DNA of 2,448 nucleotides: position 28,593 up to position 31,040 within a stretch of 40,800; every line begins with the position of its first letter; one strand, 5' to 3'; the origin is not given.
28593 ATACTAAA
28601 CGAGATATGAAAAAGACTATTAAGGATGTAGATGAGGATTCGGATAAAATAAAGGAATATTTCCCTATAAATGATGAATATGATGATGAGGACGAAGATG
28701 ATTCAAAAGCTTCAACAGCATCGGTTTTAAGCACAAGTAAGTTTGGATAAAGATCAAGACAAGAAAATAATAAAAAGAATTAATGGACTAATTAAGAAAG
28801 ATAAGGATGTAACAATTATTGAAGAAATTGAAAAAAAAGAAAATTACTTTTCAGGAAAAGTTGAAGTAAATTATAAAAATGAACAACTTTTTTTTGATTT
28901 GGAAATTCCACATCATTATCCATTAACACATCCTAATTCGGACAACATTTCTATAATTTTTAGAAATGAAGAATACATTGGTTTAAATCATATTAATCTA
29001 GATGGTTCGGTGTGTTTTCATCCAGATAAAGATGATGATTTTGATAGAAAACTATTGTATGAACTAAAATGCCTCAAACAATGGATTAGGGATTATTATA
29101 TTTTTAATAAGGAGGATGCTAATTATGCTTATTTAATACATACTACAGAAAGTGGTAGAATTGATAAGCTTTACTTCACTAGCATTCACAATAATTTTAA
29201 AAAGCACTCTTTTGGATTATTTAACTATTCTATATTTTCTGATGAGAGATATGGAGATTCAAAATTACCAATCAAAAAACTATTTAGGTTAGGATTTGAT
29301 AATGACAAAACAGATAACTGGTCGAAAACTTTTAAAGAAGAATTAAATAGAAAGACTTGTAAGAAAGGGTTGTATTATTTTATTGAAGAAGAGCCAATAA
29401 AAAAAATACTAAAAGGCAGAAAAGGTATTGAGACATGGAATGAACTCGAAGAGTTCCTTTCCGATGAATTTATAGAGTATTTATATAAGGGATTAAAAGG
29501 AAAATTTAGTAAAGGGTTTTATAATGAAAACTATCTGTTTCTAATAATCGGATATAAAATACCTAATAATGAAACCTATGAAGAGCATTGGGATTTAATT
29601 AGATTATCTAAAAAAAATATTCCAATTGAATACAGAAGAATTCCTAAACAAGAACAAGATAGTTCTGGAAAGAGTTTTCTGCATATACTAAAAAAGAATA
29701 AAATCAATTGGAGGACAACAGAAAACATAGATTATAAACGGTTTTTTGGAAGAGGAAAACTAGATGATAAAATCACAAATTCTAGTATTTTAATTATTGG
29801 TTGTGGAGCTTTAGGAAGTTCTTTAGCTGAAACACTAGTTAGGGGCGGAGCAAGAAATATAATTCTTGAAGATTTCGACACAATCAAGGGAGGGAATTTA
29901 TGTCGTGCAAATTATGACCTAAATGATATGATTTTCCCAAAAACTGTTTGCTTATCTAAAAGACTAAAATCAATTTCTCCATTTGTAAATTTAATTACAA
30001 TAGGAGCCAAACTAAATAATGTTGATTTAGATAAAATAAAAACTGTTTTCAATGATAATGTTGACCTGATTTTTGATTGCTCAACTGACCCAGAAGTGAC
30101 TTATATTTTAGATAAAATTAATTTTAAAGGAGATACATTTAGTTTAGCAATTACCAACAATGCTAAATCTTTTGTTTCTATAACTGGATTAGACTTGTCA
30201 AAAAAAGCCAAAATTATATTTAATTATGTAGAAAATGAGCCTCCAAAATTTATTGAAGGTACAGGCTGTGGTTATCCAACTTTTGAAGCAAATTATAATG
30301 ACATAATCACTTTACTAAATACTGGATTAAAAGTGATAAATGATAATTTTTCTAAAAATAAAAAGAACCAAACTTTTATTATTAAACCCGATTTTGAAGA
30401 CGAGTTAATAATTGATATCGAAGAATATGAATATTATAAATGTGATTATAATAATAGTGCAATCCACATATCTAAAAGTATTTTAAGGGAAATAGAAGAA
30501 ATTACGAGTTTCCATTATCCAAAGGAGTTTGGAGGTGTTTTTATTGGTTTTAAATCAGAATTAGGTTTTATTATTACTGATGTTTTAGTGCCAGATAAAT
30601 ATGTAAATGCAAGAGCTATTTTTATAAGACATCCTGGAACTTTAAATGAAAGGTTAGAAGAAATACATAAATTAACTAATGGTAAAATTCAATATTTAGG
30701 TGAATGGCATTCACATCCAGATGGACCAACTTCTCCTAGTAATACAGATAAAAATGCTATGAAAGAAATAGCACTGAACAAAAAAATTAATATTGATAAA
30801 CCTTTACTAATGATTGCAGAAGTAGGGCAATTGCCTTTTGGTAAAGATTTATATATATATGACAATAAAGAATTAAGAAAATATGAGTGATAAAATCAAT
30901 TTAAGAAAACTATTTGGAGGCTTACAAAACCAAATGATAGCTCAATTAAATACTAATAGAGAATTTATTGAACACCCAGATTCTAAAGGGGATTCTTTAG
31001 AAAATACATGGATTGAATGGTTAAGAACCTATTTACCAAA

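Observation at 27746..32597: Five-gene coupled operon: CD-NTase-like enzyme, E2-E1-JAB triple fusion, nuclease, ParB/Srx-like and HAD-like proteins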

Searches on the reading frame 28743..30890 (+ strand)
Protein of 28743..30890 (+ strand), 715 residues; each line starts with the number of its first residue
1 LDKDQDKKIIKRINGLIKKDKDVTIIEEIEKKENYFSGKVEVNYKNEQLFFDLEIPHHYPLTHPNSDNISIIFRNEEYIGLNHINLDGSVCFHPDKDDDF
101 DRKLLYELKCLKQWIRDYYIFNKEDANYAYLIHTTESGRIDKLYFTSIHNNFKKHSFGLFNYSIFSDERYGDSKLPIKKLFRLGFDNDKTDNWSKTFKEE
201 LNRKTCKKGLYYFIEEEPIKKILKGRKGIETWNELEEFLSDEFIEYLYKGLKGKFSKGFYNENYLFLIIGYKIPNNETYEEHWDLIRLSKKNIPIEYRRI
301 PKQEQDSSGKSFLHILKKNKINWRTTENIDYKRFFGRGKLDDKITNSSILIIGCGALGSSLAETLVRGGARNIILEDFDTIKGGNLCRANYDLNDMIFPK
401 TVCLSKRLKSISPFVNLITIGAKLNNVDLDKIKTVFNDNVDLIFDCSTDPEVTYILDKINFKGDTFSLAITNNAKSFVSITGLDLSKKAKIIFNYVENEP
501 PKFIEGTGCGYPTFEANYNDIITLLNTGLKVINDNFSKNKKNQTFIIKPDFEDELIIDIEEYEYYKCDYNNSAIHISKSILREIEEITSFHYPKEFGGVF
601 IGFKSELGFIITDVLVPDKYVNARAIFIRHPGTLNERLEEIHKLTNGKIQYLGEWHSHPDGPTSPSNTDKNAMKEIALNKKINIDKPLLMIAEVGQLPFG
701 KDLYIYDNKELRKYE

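Call 3: search_protein_families(library=pfam, proteins=[window:28743-30890:+], max_evalue=0.1)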
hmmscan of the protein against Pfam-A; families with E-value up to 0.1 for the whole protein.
window:28743-30890:+ (715 aa): 4 families
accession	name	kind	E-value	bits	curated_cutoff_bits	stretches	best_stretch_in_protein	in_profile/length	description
PF00899.27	ThiF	-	1.6e-19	70.4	28.1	1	341-460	15-131/238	ThiF family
PF14464.11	Prok-JAB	-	6.6e-12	45.8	25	1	579-692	3-101/114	Prokaryotic homologs of the JAB domain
PF02254.24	TrkA_N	-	0.06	14.1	23.8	0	349-375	1-26/116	TrkA-N domain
PF00179.31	UQ_con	-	0.097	12.7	27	0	28-72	26-70/140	Ubiquitin-conjugating enzyme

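Call 4: search_protein_families(library=padloc, proteins=[window:28743-30890:+], max_evalue=0.1)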
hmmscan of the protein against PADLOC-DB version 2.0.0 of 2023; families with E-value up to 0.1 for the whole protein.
window:28743-30890:+ (715 aa): 55 families (the best 25 are shown)
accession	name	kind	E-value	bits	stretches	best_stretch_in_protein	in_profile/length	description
PDLC00827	E1-E2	-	1.3e-250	831.7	1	7-715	3-708/711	E1-E2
PDLC00852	E1-E2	-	6.4e-128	425.7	1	9-562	4-546/546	E1-E2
PDLC00848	E1-E2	-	3.2e-45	152.5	1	190-548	221-587/607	E1-E2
PDLC00839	E1-E2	-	2.1e-44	149.8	1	142-552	168-589/602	E1-E2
PDLC00835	E1-E2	-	1.5e-39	134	2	207-462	236-486/778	E1-E2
PDLC00890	JAB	-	4.2e-32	108.8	1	565-715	3-155/157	JAB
PDLC00896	JAB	-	8.3e-24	82.1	1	568-696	7-138/159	JAB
PDLC00837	E1-E2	-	8e-20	69.1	2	189-458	178-439/593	E1-E2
PDLC00857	E1-E2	-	1.7e-18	64.4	1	345-461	345-455/589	E1-E2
PDLC00902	JAB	-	3.9e-18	63.6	1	567-683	9-127/159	JAB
PDLC00901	JAB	-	3e-17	61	1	569-682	13-129/163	JAB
PDLC00887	JAB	-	5.1e-17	60.3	1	566-685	8-128/160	JAB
PDLC00838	E1-E2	-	8.8e-17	58.5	2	561-692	580-709/736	E1-E2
PDLC00856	E1-E2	-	1.3e-16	58.2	1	318-459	291-432/573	E1-E2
PDLC00889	JAB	-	2.1e-16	57.9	1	568-692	15-139/168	JAB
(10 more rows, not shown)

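Call 11: find_related_loci(query=window:28743-30890:+, collection=genome_contigs, flank=10000)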
Query window:28743-30890:+ (715 aa) in genome_contigs; peptide patterns used: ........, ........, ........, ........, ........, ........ (x = any residue, [..] = any of these).
23 stretches matched a pattern; 4 encode a relative of the query (tblastn E <= 1e-3); 4 distinct loci.
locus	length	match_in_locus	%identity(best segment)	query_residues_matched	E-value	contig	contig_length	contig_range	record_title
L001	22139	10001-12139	86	3-715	0e+0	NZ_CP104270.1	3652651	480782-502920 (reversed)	Seonamhaeicola sp. MEBiC1930 chromosome, complete genome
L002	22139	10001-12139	88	3-715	0e+0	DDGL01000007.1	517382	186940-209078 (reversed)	MAG TPA_asm: Flavobacteriaceae bacterium UBA1903 UBA1903_contig_930, whole genome shotgun sequence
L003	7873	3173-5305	72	5-715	0e+0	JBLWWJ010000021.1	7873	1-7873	MAG: Ancylomarina sp. isolate EA14-05 A14maxbin.007RE.5K@23, whole genome shotgun sequence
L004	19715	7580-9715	80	4-715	0e+0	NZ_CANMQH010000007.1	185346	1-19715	Uncultured Algibacter sp. isolate 3-188-3Z.fasta NODE_7, whole genome shotgun sequence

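Call 17: search_protein_families(library=pfam, proteins=[L001:12956-13498:+, L001:13793-14524:+, L004:10565-10972:+, L004:10969-11571:+, L004:12494-13675:+, L002:12949-13344:+, L002:13366-13833:+, L001:7964-8626:+, L004:5899-6558:+, L002:7037-8299:+], max_evalue=0.01)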
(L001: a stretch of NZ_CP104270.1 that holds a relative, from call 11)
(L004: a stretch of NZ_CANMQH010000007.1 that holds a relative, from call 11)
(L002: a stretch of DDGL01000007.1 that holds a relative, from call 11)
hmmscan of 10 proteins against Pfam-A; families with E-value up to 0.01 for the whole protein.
L001:12956-13498:+ (180 aa): 1 family
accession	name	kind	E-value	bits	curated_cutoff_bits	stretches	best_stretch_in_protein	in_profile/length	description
PF04752.17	ChaC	-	6e-20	72.4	21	1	7-176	2-173/176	ChaC-like protein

L001:13793-14524:+ (243 aa): 2 families
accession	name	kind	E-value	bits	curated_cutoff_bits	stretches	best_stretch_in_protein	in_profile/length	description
PF18728.6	HEPN_AbiV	-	4.8e-11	43.5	27.1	1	17-161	7-141/155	AbiV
PF05168.19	HEPN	-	0.00011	22.8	22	1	22-79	7-61/117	HEPN domain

L004:10565-10972:+ (135 aa): 0 families

L004:10969-11571:+ (200 aa): 0 families

L004:12494-13675:+ (393 aa): 4 families
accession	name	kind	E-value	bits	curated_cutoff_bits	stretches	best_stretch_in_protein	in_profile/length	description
PF00534.26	Glycos_transf_1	-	3.5e-22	79.2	26.4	1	204-367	14-171/172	Glycosyl transferases group 1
PF13692.12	Glyco_trans_1_4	-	2.8e-20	73.4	27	1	206-353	2-141/142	Glycosyl transferases group 1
PF13439.12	Glyco_transf_4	-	0.00016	22.2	28.5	1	20-188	3-166/170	Glycosyltransferase Family 4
PF13524.12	Glyco_trans_1_2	-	0.003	18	25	1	293-375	54-135/144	Glycosyl transferase-like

L002:12949-13344:+ (131 aa): 0 families

L002:13366-13833:+ (155 aa): 1 family
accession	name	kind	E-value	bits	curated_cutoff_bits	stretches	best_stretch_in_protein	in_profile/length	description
PF18143.6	HAD_SAK_2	-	5.1e-28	98.6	27.5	1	2-138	1-137/139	HAD domain in Swiss Army Knife RNA repair proteins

L001:7964-8626:+ (220 aa): 4 families
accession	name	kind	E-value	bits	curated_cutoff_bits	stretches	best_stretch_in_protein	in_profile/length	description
PF00004.35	AAA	-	0.005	17.7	21.2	0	84-102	1-19/131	ATPase family associated with various cellular activities (AAA)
PF07728.20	AAA_5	-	0.0068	16.8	22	0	84-115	2-34/139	AAA domain (dynein-related subfamily)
PF23934.1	DUF7270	-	0.0076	16.3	27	0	27-92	79-136/212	Domain of unknown function (DUF7270)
PF13175.12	AAA_15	-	0.0095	16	32.1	0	74-212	15-161/374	AAA ATPase domain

L004:5899-6558:+ (219 aa): 2 families
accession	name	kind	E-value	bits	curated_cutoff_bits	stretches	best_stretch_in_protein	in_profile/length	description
PF00717.28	Peptidase_S24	-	2.5e-27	95.3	23.3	1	98-213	1-115/116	Peptidase S24-like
PF01726.22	LexA_DNA_bind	-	2.1e-07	31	23.7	1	16-74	3-61/65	LexA DNA binding domain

L002:7037-8299:+ (420 aa): 4 families
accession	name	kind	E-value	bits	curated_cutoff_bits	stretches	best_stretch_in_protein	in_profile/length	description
PF00756.26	Esterase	-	5.7e-21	75.8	22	1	44-280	1-229/251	Putative esterase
PF00326.27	Peptidase_S9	-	3.7e-05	23.8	22.6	1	130-207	35-111/213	Prolyl oligopeptidase family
PF12146.15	Hydrolase_4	-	0.00024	20.9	27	1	146-220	63-139/239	Serine aminopeptidase, S33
PF00561.26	Abhydrolase_1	-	0.0026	17.9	25.8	1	161-198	70-106/245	alpha/beta hydrolase fold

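Call 19: search_protein_families(library=ncbifam, proteins=[window:28743-30890:+, L004:9711-10544:+], max_evalue=0.1)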
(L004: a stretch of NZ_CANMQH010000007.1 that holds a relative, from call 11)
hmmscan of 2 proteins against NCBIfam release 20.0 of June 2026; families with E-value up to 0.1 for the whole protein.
window:28743-30890:+ (715 aa): 25 families
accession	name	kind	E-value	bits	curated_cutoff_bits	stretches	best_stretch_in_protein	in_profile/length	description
NF058523.1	6A-MBL_cap2_3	equivalog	3.2e-42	144.9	320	1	342-689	295-662/665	anti-phage 6A-MBL system cap2_3 protein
NF006395.0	PRK08644.1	equivalog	3.3e-19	69.4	159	1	339-452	23-132/215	sulfur carrier protein ThiS adenylyltransferase ThiF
TIGR02356.1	adenyl_thiF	equivalog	6.2e-17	61.6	275.25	1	342-459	17-131/203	thiazole biosynthesis adenylyltransferase ThiF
TIGR02354.1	thiF_fam2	equivalog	9.9e-17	61.5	152.2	1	339-451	14-122/200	thiamine biosynthesis protein ThiF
NF050170.1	CDNTaseCGASCap3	equivalog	1.3e-12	48.3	200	1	569-676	11-120/153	CBASS system CD-NTase/cGAS isopeptidase Cap3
TIGR02355.1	moeB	equivalog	4.1e-12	46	376.55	1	342-462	20-137/240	molybdopterin-synthase adenylyltransferase MoeB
NF009123.0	PRK12475.1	subfamily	1.3e-11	44.4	510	1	341-462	19-139/338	MoeB/ThiF family adenylyltransferase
TIGR02256.1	ICE_VC0181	hypoth_equivalog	1.8e-11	44.1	127.6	1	588-679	10-103/131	conserved hypothetical protein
NF004281.0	PRK05690.1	subfamily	1.8e-11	43.8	266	1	342-462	28-145/250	molybdopterin-synthase adenylyltransferase MoeB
NF004111.0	PRK05600.1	equivalog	2e-08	33.8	437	1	341-455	36-147/371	ThiF family adenylyltransferase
NF006444.0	PRK08762.1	equivalog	1.2e-07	30.8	449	1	342-458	143-256/387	molybdopterin-synthase adenylyltransferase MoeB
NF006204.0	PRK08328.1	equivalog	1.6e-07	31.2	339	1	341-460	22-139/231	hypothetical protein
NF011696.0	PRK15116.1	equivalog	4.1e-06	26.7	304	1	333-445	18-127/268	tRNA cyclic N6-threonylcarbamoyladenosine(37) synthase TcdA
NF041370.1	desamp_Halo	equivalog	3.7e-05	23.6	130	1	590-671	21-97/133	desampylase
NF011424.0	PRK14851.1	subfamily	5.6e-05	21.3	1170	1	342-445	39-139/679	hypothetical protein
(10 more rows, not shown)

L004:9711-10544:+ (277 aa): 0 families

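Call 25: search_solved_structures(query=window:28743-30890:+, max_evalue=0.001, show_alignments=2)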
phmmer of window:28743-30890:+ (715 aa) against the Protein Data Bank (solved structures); distinct sequences matched with E-value up to 0.001: 17.
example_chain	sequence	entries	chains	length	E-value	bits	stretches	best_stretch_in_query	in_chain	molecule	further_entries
7to3_A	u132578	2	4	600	3.8e-11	45.4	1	268-532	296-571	Cap2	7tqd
7tsq_A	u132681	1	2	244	2.1e-09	39.6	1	336-532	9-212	Cap2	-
7tsx_A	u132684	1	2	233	1.6e-08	36.7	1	344-532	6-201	Cap2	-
9ild_A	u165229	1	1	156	2.2e-07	33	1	567-670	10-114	Peptidase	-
1jw9_B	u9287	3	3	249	5.6e-07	31.6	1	342-452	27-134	MOLYBDOPTERIN BIOSYNTHESIS MOEB PROTEIN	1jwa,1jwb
9egc_A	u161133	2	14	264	2.2e-06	29.7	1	338-425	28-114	THIF-type NAD/FAD binding fold domain-containing protein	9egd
9egb_A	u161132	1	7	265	2.2e-06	29.7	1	338-425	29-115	THIF-type NAD/FAD binding fold domain-containing protein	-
6om4_A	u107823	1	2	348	7.3e-06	28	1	324-432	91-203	MccB protein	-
3h5n_A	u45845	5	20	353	8e-06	27.8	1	324-432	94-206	MccB protein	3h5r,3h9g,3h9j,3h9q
3h5a_A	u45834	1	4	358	8.3e-06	27.8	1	324-432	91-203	MccB protein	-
9qgg_B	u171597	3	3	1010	8.3e-06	27.8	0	334-421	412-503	E1 ubiquitin-activating enzyme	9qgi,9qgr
1zfn_A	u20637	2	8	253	2.1e-05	26.4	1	342-448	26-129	Adenylyltransferase thiF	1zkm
1zud_1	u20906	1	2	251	2.1e-05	26.4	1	342-448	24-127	Adenylyltransferase thiF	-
9hmp_A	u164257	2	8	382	0.00046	22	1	342-423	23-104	tRNA threonylcarbamoyladenosine dehydratase 1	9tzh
3vh3_A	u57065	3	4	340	0.00054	21.8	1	342-424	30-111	Ubiquitin-like modifier-activating enzyme ATG7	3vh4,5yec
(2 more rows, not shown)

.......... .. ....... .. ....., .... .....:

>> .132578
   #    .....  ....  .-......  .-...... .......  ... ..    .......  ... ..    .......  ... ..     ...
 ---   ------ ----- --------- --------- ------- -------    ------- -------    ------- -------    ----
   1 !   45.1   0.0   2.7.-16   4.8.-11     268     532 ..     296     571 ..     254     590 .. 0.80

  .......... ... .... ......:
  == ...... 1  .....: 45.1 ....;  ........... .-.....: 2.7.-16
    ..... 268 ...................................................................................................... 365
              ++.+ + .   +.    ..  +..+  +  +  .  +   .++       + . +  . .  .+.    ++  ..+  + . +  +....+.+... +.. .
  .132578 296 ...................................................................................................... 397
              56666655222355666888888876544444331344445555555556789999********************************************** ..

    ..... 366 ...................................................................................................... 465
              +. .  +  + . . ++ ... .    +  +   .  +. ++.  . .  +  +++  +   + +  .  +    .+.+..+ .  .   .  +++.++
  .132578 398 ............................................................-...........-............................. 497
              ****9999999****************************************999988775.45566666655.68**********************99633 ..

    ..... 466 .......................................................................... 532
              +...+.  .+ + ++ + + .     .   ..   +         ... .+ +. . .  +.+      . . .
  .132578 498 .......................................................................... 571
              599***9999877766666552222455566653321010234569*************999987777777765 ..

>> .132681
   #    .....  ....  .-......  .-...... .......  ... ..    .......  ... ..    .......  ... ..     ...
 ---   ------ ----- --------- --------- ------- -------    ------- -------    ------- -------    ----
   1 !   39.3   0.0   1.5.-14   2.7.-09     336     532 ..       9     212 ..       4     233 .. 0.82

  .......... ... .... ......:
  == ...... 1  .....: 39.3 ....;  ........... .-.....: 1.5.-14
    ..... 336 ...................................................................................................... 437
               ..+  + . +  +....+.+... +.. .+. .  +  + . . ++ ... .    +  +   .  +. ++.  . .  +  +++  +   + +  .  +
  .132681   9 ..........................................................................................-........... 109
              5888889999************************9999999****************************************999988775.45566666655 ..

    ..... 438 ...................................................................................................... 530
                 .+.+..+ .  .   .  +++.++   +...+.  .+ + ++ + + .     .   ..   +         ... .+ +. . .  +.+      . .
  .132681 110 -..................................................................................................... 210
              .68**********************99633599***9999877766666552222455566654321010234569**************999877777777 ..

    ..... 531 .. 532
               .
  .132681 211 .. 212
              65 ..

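Call 26: search_solved_structures(query=L004:9711-10544:+, max_evalue=0.01, show_alignments=1)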
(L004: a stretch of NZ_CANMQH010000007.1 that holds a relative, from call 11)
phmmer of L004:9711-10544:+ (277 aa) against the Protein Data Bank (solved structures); distinct sequences matched with E-value up to 0.01: 5.
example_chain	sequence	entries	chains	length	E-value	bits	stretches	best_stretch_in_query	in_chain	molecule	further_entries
6p7o_A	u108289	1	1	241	1.3e-43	152.8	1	6-205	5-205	E. coli MS115-1 NucC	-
6p7p_A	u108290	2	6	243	7.6e-43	150.2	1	6-205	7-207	E. coli MS115-1 NucC 2-241 | E. coli MS115-1 NucC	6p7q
6uxf_A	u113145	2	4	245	8.5e-42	146.8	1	6-192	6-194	Vibrio meotecus sp. RC341 NucC | Vibrio metoecus sp. RC341 NucC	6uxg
6q1h_A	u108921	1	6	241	2.1e-40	142.2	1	6-193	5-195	Bacterial protein ORF C62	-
7zgv_A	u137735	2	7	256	2.3e-36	129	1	9-178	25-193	Serratia NucC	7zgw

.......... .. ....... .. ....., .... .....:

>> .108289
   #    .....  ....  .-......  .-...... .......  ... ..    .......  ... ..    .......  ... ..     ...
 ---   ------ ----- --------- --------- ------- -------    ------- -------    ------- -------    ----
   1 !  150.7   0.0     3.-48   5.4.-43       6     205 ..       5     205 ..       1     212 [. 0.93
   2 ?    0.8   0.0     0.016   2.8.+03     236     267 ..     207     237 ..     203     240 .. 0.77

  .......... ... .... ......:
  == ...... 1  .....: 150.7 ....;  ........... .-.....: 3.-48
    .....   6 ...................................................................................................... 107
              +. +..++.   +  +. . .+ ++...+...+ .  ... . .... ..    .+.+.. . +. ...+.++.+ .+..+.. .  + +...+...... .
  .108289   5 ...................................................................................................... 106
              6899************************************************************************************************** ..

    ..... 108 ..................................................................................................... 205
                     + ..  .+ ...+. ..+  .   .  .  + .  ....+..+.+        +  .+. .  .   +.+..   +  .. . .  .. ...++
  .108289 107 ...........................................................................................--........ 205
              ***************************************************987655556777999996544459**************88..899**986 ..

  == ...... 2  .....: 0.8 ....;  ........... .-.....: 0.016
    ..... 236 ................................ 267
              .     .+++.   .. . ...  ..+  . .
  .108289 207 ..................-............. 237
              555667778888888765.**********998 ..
